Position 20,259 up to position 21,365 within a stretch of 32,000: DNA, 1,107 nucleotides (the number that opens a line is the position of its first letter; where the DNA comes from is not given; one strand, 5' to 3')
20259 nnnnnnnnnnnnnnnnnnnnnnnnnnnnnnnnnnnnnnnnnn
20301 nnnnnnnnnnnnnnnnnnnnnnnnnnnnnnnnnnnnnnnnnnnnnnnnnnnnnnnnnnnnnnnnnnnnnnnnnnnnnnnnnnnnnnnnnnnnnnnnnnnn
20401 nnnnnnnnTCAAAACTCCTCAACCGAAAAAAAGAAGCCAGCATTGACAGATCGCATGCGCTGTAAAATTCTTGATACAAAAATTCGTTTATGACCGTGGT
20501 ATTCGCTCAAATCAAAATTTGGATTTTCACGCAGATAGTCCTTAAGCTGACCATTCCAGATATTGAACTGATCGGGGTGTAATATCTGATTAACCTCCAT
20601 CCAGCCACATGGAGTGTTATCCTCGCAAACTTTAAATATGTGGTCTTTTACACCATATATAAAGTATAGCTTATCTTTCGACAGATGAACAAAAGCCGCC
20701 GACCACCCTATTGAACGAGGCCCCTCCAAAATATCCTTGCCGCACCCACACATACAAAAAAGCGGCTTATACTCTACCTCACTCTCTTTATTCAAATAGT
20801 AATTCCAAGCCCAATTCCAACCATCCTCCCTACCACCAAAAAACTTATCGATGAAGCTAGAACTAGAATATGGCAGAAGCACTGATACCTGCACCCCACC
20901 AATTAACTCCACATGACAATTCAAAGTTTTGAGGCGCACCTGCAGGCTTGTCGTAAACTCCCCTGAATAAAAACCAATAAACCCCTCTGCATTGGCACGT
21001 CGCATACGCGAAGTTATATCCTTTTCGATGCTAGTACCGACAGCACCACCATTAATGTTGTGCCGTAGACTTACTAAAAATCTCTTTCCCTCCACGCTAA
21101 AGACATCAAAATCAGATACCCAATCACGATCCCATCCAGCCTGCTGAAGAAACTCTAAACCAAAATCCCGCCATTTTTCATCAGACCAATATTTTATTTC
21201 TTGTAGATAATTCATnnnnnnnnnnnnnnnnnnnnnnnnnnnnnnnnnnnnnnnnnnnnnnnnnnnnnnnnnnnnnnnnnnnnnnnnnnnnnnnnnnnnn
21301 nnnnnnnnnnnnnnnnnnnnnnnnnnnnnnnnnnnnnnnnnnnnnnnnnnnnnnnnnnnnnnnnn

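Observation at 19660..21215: Translationally coupled pair of paralogous Mrr-like plus CxCGCG-cluster proteins, one with a degenerate catalytic position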

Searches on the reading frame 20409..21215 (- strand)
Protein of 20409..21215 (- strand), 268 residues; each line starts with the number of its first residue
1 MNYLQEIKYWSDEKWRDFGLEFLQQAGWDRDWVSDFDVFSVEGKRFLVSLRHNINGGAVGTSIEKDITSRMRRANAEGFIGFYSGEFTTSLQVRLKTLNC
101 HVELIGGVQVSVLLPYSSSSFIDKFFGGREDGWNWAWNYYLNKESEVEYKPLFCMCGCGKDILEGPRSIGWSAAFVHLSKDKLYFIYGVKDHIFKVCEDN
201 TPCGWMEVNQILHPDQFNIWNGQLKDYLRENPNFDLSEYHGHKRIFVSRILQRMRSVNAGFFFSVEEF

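Call 3: search_protein_families(library=pfam, proteins=[window:20409-21215:-], max_evalue=1)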
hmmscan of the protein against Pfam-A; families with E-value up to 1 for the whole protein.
window:20409-21215:- (268 aa): 1 family
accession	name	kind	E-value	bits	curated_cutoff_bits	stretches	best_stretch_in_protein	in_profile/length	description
PF16040.10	APD1-4_N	-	0.21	11.8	27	1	136-150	36-50/71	E3 ubiquitin-protein ligase APD1-4, N-terminal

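Call 4: search_protein_families(library=padloc, proteins=[window:20409-21215:-], max_evalue=1)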
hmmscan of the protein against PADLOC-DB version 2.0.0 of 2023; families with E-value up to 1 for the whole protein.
window:20409-21215:- (268 aa): 0 families

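Call 7: search_protein_families(library=ncbifam, proteins=[window:20409-21215:-], max_evalue=1)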
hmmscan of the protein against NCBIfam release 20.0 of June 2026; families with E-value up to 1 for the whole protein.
window:20409-21215:- (268 aa): 0 families

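Call 8: search_protein_families(library=phrogs, proteins=[window:20409-21215:-], max_evalue=1)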
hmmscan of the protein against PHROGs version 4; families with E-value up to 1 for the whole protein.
window:20409-21215:- (268 aa): 1 family
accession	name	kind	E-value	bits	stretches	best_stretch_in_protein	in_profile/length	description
phrog_511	-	head and packaging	0.077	12.3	1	132-195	699-760/862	internal virion protein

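Call 10: find_homologous_proteins(query=window:20409-21215:-, max_evalue=0.001)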
Query window:20409-21215:- (268 aa): 30 proteins with E <= 0.001 among 210 candidates.
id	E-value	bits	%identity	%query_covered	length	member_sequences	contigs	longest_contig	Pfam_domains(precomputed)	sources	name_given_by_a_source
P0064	2.3e-183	626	98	100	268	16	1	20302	-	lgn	-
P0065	1.3e-155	535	84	100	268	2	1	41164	-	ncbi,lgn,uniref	ncbi:hypothetical protein P5Z57_28075 [Pseudomonas sp. CD3(2023)]|uniref:hypothetical protein n=1 Ta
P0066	3.4e-142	491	75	100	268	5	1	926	-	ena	-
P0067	3.1e-135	468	73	100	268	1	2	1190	-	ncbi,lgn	-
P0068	1.2e-124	434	67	100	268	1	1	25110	-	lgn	-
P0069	1.7e-119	417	65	100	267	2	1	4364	-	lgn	-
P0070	7.8e-118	411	65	100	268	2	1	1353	-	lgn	-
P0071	8.6e-116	405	63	100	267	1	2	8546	-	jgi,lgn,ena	-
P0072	1.6e-115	404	63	100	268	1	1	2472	-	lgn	-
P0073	5.2e-110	386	61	100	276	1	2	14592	-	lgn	-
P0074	1.4e-106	374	60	100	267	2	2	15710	-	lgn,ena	-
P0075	1.6e-105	371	59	100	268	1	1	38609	-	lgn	-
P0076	1.8e-102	361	61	100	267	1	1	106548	-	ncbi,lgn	-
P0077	2.8e-98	347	78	71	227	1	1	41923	-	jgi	-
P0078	1.9e-91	325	53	99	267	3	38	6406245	-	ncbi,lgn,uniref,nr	ncbi:hypothetical protein [Pseudomonas aeruginosa]|uniref:hypothetical protein n=1 Tax=Pseudomonas a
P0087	1.9e-73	266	45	100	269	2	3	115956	-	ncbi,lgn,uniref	ncbi:DUF4338 domain-containing protein [Pseudomonas sp. IT-P253]|uniref:hypothetical protein n=1 Tax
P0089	3.5e-72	261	45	99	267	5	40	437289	-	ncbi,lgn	ncbi:hypothetical protein ACV8TC_10565 [Citrobacter freundii]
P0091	4.2e-70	255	45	99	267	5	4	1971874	-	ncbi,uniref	ncbi:hypothetical protein ACOIGD_18070 [Klebsiella pneumoniae]|uniref:hypothetical protein n=1 Tax=K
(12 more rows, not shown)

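Call 14: find_encoding_contigs(protein=P0089, flank=8000, max_places=4)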
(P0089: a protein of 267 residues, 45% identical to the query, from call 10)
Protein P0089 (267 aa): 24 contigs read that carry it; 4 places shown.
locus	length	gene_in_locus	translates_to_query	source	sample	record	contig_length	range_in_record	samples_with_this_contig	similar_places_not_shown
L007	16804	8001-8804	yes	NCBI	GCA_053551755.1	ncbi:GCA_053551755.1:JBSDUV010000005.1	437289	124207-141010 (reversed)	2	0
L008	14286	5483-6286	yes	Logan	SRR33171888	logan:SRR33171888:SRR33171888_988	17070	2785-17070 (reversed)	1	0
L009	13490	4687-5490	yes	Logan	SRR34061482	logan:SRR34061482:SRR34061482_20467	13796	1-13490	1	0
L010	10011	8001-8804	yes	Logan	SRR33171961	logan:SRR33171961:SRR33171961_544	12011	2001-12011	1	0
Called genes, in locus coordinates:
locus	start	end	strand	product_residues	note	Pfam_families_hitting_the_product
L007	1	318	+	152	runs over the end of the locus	PF00692:dUTPase, PF22769:DCD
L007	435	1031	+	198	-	PF00440:TetR_N, PF22276:SlmA-like_C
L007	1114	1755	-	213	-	PF00156:Pribosyltran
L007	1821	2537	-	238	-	PF01138:RNase_PH, PF03725:RNase_PH_C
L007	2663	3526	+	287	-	PF03755:YicC-like_N, PF08340:YicC-like_C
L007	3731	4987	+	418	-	PF13356:Arm-DNA-bind_3, PF22022:Phage_int_M, PF00589:Phage_integrase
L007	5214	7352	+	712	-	PF13166:AAA_13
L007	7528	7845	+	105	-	-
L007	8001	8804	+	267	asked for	-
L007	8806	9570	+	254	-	-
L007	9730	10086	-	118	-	-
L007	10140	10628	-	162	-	-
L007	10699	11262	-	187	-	-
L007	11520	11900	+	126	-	PF13560:HTH_31 (weak), PF01381:HTH_3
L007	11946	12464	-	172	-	-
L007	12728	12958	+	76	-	PF05930:Phage_AlpA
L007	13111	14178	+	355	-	-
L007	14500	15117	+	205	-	PF03458:Gly_transporter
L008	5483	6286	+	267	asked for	-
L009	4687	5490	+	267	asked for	-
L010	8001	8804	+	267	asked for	-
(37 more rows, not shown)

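Call 15: find_encoding_contigs(protein=P0091, flank=8000, max_places=3)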
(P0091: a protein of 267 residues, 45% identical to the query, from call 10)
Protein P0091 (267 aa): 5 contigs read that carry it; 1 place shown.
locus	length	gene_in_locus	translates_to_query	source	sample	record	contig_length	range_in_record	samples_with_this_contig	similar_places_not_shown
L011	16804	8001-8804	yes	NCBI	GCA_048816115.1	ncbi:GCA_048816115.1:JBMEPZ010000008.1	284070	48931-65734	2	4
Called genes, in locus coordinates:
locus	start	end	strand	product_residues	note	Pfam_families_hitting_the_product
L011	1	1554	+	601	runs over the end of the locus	PF01751:Toprim, PF01131:Topoisom_bac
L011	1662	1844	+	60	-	-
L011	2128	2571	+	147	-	PF12101:DUF3577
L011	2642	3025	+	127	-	-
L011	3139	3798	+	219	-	-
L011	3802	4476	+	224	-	-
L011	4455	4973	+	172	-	PF01464:SLT (weak)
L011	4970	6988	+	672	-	PF10412:TrwB_AAD_bind (faint), PF12696:TraG-D_C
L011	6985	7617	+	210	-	PF14348:DtrJ-like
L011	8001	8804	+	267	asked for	-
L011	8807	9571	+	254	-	PF04471:Mrr_cat (weak)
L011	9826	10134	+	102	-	PF09686:Plasmid_RAQPRD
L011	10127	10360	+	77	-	PF11660:DUF3262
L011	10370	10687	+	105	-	PF11190:DUF2976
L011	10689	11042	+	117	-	PF11990:DUF3487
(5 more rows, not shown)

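Call 16: find_encoding_contigs(protein=P0087, flank=8000, max_places=3)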
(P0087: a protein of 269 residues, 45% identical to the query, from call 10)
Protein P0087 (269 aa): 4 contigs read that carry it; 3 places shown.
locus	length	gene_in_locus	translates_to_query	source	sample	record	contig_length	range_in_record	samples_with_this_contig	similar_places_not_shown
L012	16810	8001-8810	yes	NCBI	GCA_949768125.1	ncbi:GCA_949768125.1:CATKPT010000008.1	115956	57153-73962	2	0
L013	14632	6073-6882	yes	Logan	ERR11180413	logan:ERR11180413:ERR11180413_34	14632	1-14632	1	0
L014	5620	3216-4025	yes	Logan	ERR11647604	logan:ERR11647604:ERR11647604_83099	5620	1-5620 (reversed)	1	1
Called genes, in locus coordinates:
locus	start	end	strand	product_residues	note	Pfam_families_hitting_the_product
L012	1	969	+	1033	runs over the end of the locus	PF04313:HSDR_N, PF00270:DEAD (weak), PF04851:ResIII, PF18766:SWI2_SNF2, PF22679:T1R_D3-like, PF12008:EcoR124_C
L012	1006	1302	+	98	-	-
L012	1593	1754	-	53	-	-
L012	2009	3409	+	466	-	PF13148:DUF3987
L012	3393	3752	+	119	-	-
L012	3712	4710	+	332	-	PF12835:Integrase_1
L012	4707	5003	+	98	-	-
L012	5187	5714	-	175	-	-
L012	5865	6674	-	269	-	-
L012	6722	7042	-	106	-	-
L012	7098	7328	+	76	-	PF06719:AraC_N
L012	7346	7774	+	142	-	PF06719:AraC_N (weak)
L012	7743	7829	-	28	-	-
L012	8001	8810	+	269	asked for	-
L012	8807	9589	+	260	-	-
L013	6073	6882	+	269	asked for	-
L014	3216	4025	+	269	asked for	-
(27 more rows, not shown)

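Call 31: search_solved_structures(query=A1, max_evalue=1, show_alignments=1)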
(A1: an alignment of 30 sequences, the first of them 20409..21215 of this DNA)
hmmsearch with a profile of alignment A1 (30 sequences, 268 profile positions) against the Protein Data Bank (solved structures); distinct sequences matched with E-value up to 1: 0.

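Call 34: predict_structure(alignment_id=A1)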
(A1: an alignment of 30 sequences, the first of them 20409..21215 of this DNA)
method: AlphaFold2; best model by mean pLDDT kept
length: 268 residues; sequences in the alignment: 30
mean_pLDDT: 82.8   pTM: 0.59
mean pLDDT of the five models: 82.8, 82.7, 82.2, 81.7, 80.2
residues with pLDDT >= 90: 120; 70-90: 103; 50-70: 25; < 50: 20
segments of 3 or more residues with pLDDT < 50: 131-138, 257-268
pLDDT, mean of each block of 10 residues (from residue 1): 82 95 88 89 92 93 91 94 94 89 88 70 71 48 71 93 86 92 93 81 84 75 88 90 88 60 42
secondary structure, 60 per line:
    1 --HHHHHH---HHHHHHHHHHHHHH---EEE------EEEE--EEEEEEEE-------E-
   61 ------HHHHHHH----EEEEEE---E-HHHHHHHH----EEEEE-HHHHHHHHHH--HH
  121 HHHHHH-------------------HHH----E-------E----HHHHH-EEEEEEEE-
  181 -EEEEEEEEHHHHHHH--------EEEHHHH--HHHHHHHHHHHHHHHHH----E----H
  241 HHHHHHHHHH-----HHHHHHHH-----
elements in order: H3-8 H12-25 E29-31 E38-41 E44-51 H67-73 E78-83 H89-96 E101-105 H107-116 H119-126 H166-170 E172-179 E182-189 H190-196 E205-207 H208-211 H214-230 H240-250 H256-263

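Call 38: fold_search(model_id=the predicted structure, library=pdb)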
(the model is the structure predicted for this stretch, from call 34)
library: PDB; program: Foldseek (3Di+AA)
matches with E <= 10: 407; with E <= 0.001: 0
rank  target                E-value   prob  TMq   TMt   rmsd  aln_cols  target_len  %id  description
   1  5xog_E                2.4e-03  0.96  0.29  0.35  16.6       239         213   12  RNA Polymerase II elongation complex bound with Spt5 KOW5 and Elf1 (released 2017-08-16)
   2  4f0p_A                1.4e-02  0.96  0.26  0.17   7.1       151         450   18  MspJI Restriction Endonuclease - P31 Form (released 2012-08-08)
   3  4f0p_B                1.5e-02  0.97  0.28  0.18   6.7       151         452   16  MspJI Restriction Endonuclease - P31 Form (released 2012-08-08)
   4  1y88                  1.7e-02  1.00  0.29  0.41   3.5       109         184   15  Crystal Structure of Protein of Unknown Function AF1548 (released 2004-12-21)
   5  8yfq_E                1.8e-02  0.82  0.29  0.35  16.7       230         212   13  Cryo EM structure of Komagataella phaffii RNAPII-Rat1-Rai1 pre-termination complex (released 2024-09-25)
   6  7vba_E                2.0e-02  0.80  0.28  0.35  15.8       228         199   11  Structure of the pre state human RNA Polymerase I Elongation Complex (released 2022-02-16)
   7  5iy6_E                2.1e-02  0.66  0.22  0.28  15.7       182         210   11  Human holo-PIC in the closed state (released 2016-05-18)
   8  1k83_E                2.9e-02  0.77  0.28  0.34  16.2       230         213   12  Crystal Structure of Yeast RNA Polymerase II Complexed with the Inhibitor Alpha Amanitin (released 2002-02-13)
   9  1i50_E                3.3e-02  0.66  0.25  0.30  17.0       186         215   12  RNA POLYMERASE II CRYSTAL FORM II AT 2.8 A RESOLUTION (released 2001-04-23)
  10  4f0q_D                3.9e-02  0.92  0.30  0.20   7.8       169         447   16  MspJI Restriction Endonuclease - P21 Form (released 2012-08-08)
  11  7oba_E                5.3e-02  0.63  0.24  0.30  15.9       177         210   11  Cryo-EM structure of human RNA Polymerase I in complex with RRN3 (released 2021-12-08)
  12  4c2m_E                5.3e-02  0.63  0.29  0.35  15.8       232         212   12  Structure of RNA polymerase I at 2.8 A resolution (released 2013-10-23)
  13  8uhd_E                6.0e-02  0.72  0.30  0.37  15.2       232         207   12  Structure of paused transcription complex Pol II-DSIF-NELF - post-translocated (released 2024-03-20)
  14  9ja1_E                6.8e-02  0.44  0.23  0.28  15.2       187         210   10  The RNA polymerase II elongation complex from Saccharomyces cerevisiae (released 2024-09-04)
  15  7ast_F                7.3e-02  0.35  0.20  0.24  16.0       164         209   13  Apo Human RNA Polymerase III (released 2020-12-23)
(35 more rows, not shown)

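Call 45: search_dna_similar(query=window:20409-21215:-, collection=plasmids, mode=protein, max_rows=20)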
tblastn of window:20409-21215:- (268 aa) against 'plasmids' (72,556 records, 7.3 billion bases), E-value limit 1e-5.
Records with a match: 5; places in all: 5; records where one place covers at least 80% of the query: 2.
Best place of each record, by identity: <60% 5.
By first word of the organism name: Clostridium 5.
By predicted mobility (MOB-suite, as given by PLSDB): non-mobilizable 5.
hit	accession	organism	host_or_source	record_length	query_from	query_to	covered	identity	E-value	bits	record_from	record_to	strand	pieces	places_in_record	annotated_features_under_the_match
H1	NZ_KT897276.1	Clostridium botulinum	-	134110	11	265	95%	31.5%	5e-21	99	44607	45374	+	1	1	restriction endonuclease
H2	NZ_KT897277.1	Clostridium botulinum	-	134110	11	265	95%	31.5%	5e-21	99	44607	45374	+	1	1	restriction endonuclease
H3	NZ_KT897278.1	Clostridium botulinum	-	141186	10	122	42%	31.0%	3e-7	59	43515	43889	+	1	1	restriction endonuclease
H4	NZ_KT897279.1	Clostridium botulinum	-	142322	10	122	42%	31.0%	3e-7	59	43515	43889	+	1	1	restriction endonuclease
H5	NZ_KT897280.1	Clostridium botulinum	-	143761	10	122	42%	31.0%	3e-7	59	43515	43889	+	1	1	restriction endonuclease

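Call 46: search_dna_similar(query=window:20409-21215:-, collection=phages, mode=protein, max_rows=20)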
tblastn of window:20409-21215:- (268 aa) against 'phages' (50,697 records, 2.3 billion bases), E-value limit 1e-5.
No match.

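Call 47: get_annotated_region(hit=H1, flank=5000)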
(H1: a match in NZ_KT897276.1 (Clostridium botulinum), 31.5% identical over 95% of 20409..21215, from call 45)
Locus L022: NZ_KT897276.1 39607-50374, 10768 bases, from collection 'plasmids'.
description: Clostridium botulinum strain INGR16-02E1 plasmid pINGR16-02E1, complete sequence
organism: Clostridium botulinum (NCBI taxid 1491)
taxonomy: Bacteria; Bacillota; Clostridia; Eubacteriales; Clostridiaceae; Clostridium; Clostridium botulinum
host: -; source: -; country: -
typing (MOB-suite, as given by PLSDB): non-mobilizable; replicon rep_cluster_107
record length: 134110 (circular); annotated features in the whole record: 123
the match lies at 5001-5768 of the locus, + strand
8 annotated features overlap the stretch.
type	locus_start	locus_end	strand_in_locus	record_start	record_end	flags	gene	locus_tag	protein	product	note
CDS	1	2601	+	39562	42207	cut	-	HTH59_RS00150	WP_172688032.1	hypothetical protein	-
CDS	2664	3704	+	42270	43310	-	-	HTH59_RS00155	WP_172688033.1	GGDEF domain-containing protein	-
CDS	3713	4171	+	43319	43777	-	-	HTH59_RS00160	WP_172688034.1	hypothetical protein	-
CDS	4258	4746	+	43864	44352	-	lepB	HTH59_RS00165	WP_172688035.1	signal peptidase I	GO:0009306 - protein secretion [Evidence IEA]; GO:0006465 - signal peptide processing [Evidence IEA]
CDS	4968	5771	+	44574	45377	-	-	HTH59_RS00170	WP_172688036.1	restriction endonuclease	GO:0009307 - DNA restriction-modification system [Evidence IEA]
CDS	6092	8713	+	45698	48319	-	-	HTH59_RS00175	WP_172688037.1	Spaf_1101 family AAA-like ATPase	-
CDS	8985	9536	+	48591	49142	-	-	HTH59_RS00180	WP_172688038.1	hypothetical protein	-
CDS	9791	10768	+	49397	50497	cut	-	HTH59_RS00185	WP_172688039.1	NERD domain-containing protein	-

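Call 49: search_protein_families(library=padloc, proteins=[L007:5214-7352:+, L007:7528-7845:+], max_evalue=0.001)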
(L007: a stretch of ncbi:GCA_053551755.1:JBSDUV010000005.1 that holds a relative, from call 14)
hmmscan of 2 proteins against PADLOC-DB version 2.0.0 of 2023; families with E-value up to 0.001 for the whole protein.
L007:5214-7352:+ (712 aa): 20 families
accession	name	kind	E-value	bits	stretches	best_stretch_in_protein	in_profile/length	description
PDLC04889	PDC-S06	-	2.5e-294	976.2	1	1-698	1-688/693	-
PDLC03859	LmuB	-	4.7e-14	50.5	2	206-493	327-586/611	-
PDLC04894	PDC-S06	-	4.9e-10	36.6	1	420-488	502-570/740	-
PDLC04897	PDC-S06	-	5.4e-10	36.5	1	379-488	465-578/727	-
PDLC04890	PDC-S06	-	1.6e-09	34.9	0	334-464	415-546/732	-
PDLC04886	PDC-S06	-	2.5e-09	34.5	0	442-488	527-572/727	-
PDLC05023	PDC-S46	-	3.3e-09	34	1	419-577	411-567/719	-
PDLC04135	mad3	-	1.1e-08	33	1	419-491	261-326/374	mads_3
PDLC04887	PDC-S06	-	1.8e-07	28.1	0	420-467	545-596/790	-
PDLC04891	PDC-S06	-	1.4e-05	21.7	1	393-489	596-686/858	-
PDLC04892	PDC-S06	-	1.4e-05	21.6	1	421-459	613-652/843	-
PDLC04898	PDC-S06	-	2.1e-05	21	0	363-490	476-609/752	-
PDLC04140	mad8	-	2.7e-05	21.8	0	17-508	23-250/314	mads_8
PDLC03865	LmuB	-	0.0001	18.7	0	21-42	31-52/1007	-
PDLC02914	ATPase-Toprim_I-B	-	0.00023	18.5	0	3-77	5-72/443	-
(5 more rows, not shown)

L007:7528-7845:+ (105 aa): 0 families

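Call 51: find_related_loci(query=A1, collection=genome_contigs, flank=10000)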
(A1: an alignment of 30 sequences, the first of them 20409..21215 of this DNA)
Query A1 (268 aa) in genome_contigs; peptide patterns used: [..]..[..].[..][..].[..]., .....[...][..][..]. (x = any residue, [..] = any of these).
18 stretches matched a pattern; 3 encode a relative of the query (tblastn E <= 1e-3); 3 distinct loci.
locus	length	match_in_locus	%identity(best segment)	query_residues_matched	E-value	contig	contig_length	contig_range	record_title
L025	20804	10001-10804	88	1-268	8e-166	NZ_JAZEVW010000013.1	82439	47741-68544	Pseudomonas koreensis strain ESBL8 NODE_13_length_82439_cov_111.068726, whole genome shotgun sequence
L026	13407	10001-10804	75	1-268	3e-144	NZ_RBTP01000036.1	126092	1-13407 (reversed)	Pseudomonas viridiflava strain ICMP 19473 PvrICMP19473_Contig_32, whole genome shotgun sequence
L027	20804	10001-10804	45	1-268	9e-77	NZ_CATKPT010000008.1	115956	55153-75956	Pseudomonas sp. IT-P253 EMIT0P253_Contig_17, whole genome shotgun sequence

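Call 52: find_related_loci(query=A1, collection=viral_contigs, flank=8000)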
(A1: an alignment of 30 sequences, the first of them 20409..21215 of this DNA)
Query A1 (268 aa) in viral_contigs; peptide patterns used: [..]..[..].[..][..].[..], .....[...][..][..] (x = any residue, [..] = any of these).
34 stretches matched a pattern, but none encodes a relative of the query by tblastn (E <= 1e-3).

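Call 55: search_protein_families(library=pfam, proteins=[L025:362-1459:+, L025:1456-2850:+, L025:4054-4884:-, L025:5021-6001:+, L025:6362-7033:+, L025:6992-8080:-, L025:8055-8921:-, L025:8914-9600:-], max_evalue=0.001)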
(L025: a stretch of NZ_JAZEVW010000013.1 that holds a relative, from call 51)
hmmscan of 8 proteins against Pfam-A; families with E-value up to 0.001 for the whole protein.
L025:362-1459:+ (365 aa): 2 families
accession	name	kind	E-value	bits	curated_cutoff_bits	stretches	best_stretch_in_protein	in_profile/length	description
PF14452.12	Multi_ubiq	-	8.4e-26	90.4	24.5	2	89-152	3-68/69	Multiubiquitin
PF14462.11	Prok-E2_E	-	1.3e-24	86.7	25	1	240-361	1-122/123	Prokaryotic E2 family E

L025:1456-2850:+ (464 aa): 2 families
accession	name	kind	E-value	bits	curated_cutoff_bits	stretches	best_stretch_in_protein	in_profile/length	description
PF00899.27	ThiF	-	2.1e-22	79.9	28.1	1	180-381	10-182/238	ThiF family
PF14464.11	Prok-JAB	-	2.4e-08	34.3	25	1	11-111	2-94/114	Prokaryotic homologs of the JAB domain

L025:4054-4884:- (276 aa): 0 families

L025:5021-6001:+ (326 aa): 0 families

L025:6362-7033:+ (223 aa): 0 families

L025:6992-8080:- (362 aa): 1 family
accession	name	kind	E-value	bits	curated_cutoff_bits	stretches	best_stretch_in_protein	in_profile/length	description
PF14350.11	Beta_protein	-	2.8e-48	165.6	27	1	10-359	1-341/342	Beta protein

L025:8055-8921:- (288 aa): 1 family
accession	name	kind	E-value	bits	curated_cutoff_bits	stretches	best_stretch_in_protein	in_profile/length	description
PF06114.19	Peptidase_M78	-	2.5e-06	27.8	22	1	146-236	13-99/123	IrrE N-terminal-like domain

L025:8914-9600:- (228 aa): 0 families
